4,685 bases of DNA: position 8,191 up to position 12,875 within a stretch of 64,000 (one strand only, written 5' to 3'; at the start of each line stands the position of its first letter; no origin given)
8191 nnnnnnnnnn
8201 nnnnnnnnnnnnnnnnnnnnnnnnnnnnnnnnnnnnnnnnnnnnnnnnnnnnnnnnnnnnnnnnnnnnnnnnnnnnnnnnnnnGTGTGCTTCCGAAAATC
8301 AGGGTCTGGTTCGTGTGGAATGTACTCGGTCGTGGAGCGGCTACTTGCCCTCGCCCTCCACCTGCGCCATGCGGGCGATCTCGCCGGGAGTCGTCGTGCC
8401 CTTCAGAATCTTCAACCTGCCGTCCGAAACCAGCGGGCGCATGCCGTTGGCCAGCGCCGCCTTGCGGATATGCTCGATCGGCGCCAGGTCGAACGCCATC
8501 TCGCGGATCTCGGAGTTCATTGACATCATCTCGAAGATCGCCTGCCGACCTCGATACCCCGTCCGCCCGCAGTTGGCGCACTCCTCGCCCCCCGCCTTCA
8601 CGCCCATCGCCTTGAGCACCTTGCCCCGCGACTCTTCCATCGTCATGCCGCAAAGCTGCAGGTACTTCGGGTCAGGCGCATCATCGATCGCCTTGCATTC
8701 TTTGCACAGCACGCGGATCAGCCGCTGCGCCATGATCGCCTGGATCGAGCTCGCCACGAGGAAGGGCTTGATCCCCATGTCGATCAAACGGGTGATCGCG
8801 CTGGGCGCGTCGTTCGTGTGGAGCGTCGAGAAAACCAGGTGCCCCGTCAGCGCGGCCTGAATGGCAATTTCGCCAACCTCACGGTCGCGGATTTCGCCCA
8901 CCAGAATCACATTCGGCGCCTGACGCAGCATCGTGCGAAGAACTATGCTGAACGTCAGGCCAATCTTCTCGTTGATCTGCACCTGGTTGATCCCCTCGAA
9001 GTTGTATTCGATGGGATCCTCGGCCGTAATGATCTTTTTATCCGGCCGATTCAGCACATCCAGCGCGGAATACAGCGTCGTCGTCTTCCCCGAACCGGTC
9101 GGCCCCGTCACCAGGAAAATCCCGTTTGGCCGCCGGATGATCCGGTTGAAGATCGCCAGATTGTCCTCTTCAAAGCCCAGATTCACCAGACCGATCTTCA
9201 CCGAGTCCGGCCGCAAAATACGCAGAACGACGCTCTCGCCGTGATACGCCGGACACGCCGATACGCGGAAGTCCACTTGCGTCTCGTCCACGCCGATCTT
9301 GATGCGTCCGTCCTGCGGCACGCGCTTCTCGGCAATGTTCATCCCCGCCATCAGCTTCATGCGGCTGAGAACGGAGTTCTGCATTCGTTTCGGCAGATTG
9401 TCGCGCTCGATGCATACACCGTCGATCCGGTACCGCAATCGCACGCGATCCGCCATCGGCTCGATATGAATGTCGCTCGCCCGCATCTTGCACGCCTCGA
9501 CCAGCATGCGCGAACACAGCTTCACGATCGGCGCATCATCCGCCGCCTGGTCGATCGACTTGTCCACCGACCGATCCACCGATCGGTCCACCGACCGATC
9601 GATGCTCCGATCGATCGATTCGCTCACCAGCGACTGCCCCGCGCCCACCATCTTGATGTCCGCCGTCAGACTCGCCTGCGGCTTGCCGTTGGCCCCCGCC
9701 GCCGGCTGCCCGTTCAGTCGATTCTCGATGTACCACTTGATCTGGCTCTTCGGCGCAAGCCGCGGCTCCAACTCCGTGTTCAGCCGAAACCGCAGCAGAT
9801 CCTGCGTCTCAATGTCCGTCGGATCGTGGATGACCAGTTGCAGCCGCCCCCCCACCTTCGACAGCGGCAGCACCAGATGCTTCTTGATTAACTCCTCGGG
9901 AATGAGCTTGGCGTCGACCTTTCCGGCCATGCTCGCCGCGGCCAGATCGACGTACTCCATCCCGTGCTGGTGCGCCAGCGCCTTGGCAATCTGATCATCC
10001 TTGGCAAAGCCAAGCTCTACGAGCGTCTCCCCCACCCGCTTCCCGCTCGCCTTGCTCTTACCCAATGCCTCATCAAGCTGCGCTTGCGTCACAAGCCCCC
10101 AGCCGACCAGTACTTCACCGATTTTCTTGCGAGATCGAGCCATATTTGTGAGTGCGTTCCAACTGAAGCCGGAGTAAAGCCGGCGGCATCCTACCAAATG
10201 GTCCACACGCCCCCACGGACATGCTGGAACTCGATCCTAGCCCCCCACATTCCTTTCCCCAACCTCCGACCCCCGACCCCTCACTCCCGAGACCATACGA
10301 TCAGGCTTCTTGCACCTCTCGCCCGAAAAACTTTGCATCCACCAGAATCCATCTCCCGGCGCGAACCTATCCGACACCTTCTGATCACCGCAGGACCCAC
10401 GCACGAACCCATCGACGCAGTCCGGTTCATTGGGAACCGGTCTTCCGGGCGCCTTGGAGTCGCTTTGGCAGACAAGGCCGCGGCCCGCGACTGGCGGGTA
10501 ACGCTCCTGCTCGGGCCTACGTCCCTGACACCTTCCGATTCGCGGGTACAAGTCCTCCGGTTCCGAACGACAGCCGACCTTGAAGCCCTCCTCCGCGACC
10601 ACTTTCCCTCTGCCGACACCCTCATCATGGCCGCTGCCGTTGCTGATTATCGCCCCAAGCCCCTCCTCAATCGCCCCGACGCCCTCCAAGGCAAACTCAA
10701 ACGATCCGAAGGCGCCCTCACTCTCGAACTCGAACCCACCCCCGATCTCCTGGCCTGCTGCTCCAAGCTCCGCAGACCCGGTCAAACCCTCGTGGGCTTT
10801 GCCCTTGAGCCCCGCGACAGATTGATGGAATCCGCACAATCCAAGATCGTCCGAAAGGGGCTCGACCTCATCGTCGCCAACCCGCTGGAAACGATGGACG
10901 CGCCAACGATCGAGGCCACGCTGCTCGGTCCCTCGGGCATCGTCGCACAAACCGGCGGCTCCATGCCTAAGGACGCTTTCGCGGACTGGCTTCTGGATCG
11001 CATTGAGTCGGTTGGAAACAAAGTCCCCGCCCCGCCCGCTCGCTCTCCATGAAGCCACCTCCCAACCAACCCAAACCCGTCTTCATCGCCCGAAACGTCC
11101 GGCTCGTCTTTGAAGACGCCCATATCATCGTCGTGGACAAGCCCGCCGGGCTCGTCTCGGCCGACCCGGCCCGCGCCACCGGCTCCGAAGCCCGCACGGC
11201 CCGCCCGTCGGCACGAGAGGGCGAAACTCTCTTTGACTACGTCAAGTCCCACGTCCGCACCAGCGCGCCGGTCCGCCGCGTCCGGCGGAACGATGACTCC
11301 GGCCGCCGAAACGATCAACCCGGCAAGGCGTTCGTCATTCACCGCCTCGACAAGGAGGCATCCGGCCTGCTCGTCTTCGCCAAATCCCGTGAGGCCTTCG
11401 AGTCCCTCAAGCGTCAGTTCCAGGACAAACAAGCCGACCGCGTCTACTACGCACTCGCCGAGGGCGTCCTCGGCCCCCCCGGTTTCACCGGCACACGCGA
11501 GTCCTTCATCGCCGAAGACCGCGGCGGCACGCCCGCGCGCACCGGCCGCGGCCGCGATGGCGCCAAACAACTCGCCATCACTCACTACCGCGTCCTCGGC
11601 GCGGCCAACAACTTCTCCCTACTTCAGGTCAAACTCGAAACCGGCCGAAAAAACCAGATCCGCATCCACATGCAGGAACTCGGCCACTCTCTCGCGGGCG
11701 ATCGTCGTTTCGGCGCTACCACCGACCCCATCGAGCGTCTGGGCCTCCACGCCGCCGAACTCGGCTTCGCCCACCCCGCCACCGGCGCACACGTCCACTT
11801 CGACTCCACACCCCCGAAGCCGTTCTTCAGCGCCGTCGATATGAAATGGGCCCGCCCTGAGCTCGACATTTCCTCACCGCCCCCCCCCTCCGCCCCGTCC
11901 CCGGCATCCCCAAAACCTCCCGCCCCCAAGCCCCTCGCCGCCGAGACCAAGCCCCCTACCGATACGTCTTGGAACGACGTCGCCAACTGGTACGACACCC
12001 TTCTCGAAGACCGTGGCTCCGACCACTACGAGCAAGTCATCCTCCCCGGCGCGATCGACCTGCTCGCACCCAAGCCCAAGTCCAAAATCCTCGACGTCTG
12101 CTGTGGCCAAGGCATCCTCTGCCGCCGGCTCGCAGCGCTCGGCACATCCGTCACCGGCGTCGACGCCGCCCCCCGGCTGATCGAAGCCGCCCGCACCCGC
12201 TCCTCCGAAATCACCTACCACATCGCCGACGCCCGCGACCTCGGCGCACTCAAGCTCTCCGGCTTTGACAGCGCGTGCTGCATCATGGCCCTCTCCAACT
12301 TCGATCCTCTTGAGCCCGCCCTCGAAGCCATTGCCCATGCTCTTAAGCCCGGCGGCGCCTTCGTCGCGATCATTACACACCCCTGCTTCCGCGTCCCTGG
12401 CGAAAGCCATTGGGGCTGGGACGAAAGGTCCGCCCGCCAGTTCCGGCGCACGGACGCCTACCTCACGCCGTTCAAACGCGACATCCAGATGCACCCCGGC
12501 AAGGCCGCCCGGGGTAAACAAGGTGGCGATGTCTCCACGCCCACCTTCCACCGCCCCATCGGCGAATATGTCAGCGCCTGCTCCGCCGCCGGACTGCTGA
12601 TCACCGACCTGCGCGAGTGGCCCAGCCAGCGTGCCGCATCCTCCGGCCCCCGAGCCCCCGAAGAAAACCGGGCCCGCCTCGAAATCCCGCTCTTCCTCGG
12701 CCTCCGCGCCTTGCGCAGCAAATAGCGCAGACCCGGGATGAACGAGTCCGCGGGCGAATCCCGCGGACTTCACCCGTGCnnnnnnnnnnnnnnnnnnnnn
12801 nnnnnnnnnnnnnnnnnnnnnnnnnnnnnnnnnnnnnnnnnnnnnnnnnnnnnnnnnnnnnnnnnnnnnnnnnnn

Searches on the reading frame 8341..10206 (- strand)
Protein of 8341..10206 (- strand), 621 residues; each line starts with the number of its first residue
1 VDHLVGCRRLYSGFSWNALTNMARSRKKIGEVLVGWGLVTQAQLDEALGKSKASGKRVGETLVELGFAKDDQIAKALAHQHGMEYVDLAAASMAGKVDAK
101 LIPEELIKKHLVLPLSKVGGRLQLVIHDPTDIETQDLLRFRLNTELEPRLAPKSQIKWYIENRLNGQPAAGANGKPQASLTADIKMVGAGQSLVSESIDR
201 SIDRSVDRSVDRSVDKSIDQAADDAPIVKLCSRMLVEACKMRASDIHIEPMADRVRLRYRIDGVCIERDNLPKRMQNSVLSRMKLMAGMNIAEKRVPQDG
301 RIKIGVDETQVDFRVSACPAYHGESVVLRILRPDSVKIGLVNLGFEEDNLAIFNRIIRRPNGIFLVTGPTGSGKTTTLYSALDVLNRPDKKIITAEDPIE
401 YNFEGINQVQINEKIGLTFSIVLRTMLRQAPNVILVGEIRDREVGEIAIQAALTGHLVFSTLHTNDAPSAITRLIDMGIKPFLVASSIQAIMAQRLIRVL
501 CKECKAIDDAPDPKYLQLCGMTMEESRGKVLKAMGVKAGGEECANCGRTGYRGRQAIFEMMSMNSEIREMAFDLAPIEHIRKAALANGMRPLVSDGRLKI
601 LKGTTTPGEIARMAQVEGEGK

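Call 35: search_protein_families(library=pfam, proteins=[window:8341-10206:-], max_evalue=0.001)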
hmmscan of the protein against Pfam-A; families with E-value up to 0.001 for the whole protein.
window:8341-10206:- (621 aa): 3 families
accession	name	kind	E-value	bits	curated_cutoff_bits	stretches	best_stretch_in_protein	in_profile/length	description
PF00437.27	T2SSE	-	1.6e-125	419.1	24.9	1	221-611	2-369/370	Type II/IV secretion system protein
PF05157.20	MshEN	-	9.1e-17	61.3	23.1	1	81-163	1-83/90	MshEN domain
PF25199.1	nSTAND_NTPase5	-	0.00035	20.8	34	1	358-404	38-85/145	Novel STAND NTPase 5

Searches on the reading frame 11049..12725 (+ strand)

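Call 35: search_protein_families(library=pfam, proteins=[window:11049-12725:+], max_evalue=0.001)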
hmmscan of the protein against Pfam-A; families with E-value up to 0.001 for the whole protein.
window:11049-12725:+ (558 aa): 10 families
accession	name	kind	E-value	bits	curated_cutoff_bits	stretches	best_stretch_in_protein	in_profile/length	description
PF00849.27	PseudoU_synth_2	-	1.4e-28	100.5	26.8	1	25-209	1-151/152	RNA pseudouridylate synthase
PF13649.12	Methyltransf_25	-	7.8e-16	59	27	1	347-436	1-97/97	Methyltransferase domain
PF08241.18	Methyltransf_11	-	2.5e-15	57.3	21.2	1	348-439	1-94/95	Methyltransferase domain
PF08242.18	Methyltransf_12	-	7e-13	49.6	30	1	348-437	1-97/98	Methyltransferase domain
PF13489.12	Methyltransf_23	-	7.4e-13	49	27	1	331-439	8-115/164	Methyltransferase domain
PF13847.12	Methyltransf_31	-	3.5e-10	40.2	27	1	343-440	3-109/145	Methyltransferase domain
PF01209.24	Ubie_methyltran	-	2.2e-06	27.6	20.1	1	336-441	40-152/233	ubiE/COQ5 methyltransferase family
PF13679.12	Methyltransf_32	-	0.00019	21.8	27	1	338-390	20-78/143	Methyltransferase domain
PF05401.17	NodS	-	0.00035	20.9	24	1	343-438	43-142/201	Nodulation protein S (NodS)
PF02254.24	TrkA_N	-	0.00038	21.2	23.8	1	357-435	13-89/116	TrkA-N domain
